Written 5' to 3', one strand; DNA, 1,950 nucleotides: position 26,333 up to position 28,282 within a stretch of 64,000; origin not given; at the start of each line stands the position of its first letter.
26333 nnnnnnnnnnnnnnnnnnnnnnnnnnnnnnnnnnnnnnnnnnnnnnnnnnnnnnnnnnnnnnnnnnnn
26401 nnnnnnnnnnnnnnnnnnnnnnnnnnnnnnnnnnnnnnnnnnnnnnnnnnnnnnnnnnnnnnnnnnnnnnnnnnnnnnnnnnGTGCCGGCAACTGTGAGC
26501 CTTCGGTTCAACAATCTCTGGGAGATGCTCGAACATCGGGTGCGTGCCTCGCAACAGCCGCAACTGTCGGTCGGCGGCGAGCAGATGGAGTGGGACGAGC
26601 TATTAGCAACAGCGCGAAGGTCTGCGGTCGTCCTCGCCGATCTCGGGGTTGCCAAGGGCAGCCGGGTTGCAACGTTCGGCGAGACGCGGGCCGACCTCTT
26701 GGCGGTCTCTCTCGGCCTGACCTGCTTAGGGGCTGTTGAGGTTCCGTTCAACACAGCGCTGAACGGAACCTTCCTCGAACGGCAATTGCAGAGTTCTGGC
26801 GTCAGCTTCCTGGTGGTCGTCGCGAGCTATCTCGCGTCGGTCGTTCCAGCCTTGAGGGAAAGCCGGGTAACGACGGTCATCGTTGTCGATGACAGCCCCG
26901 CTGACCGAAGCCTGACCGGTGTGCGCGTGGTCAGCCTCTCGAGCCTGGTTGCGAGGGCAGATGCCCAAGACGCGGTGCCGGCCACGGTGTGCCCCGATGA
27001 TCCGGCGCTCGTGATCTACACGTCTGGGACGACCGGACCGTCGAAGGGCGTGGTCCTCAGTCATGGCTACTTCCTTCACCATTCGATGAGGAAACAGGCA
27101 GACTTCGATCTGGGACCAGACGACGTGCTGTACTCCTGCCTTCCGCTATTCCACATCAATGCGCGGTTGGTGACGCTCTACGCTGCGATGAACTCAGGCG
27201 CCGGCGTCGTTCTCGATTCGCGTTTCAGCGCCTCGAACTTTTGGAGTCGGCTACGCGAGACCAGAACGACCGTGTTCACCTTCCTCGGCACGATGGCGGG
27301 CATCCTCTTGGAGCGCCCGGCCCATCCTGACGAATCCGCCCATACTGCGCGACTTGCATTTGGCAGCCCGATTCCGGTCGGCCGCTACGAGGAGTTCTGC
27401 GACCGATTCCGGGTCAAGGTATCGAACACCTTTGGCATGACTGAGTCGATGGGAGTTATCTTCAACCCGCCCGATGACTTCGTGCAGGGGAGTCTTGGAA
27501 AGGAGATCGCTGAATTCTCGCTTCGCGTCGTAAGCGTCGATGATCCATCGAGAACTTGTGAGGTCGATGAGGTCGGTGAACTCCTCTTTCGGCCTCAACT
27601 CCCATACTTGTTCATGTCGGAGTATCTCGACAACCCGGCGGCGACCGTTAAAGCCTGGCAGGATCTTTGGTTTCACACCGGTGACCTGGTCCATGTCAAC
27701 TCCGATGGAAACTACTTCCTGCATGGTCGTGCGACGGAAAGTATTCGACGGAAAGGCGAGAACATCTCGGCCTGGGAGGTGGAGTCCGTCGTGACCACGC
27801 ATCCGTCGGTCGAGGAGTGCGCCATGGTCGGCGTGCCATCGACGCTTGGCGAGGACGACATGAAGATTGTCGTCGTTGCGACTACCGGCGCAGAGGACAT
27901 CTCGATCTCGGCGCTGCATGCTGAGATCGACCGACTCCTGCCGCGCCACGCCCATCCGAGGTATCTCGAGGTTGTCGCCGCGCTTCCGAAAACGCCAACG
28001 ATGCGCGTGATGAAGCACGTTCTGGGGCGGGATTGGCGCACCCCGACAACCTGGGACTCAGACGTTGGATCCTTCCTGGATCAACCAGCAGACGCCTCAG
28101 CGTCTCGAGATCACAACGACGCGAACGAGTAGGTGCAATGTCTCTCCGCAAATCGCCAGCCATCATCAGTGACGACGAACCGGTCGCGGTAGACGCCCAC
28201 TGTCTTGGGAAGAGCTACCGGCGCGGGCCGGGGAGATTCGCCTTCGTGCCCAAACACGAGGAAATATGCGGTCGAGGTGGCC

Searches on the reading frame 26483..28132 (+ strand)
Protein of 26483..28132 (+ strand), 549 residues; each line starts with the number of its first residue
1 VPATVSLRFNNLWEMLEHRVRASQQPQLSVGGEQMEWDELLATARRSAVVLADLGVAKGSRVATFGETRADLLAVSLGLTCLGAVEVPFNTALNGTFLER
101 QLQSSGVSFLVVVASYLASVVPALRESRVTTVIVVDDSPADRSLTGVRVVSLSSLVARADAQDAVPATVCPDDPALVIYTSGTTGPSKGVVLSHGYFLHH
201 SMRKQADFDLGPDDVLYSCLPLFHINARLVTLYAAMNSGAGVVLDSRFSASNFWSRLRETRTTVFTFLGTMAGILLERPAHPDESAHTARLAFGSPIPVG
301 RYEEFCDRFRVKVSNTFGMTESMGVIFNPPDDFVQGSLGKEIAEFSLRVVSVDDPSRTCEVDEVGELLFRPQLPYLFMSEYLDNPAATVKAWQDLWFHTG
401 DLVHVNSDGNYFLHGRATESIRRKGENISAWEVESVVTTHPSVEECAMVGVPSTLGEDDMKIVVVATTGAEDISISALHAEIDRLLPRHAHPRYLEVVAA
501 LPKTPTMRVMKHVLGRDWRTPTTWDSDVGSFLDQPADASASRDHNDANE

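Call 7: search_protein_families(library=pfam, proteins=[window:26483-28132:+])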
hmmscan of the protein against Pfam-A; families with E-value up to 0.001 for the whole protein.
window:26483-28132:+ (549 aa): 2 families
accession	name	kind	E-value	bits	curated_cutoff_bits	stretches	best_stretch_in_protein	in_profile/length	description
PF00501.34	AMP-binding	-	1.4e-58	199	29.9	1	26-371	12-376/384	AMP-binding enzyme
PF13193.12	AMP-binding_C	-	1.1e-10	42.7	24.5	1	432-506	1-74/76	AMP-binding enzyme C-terminal domain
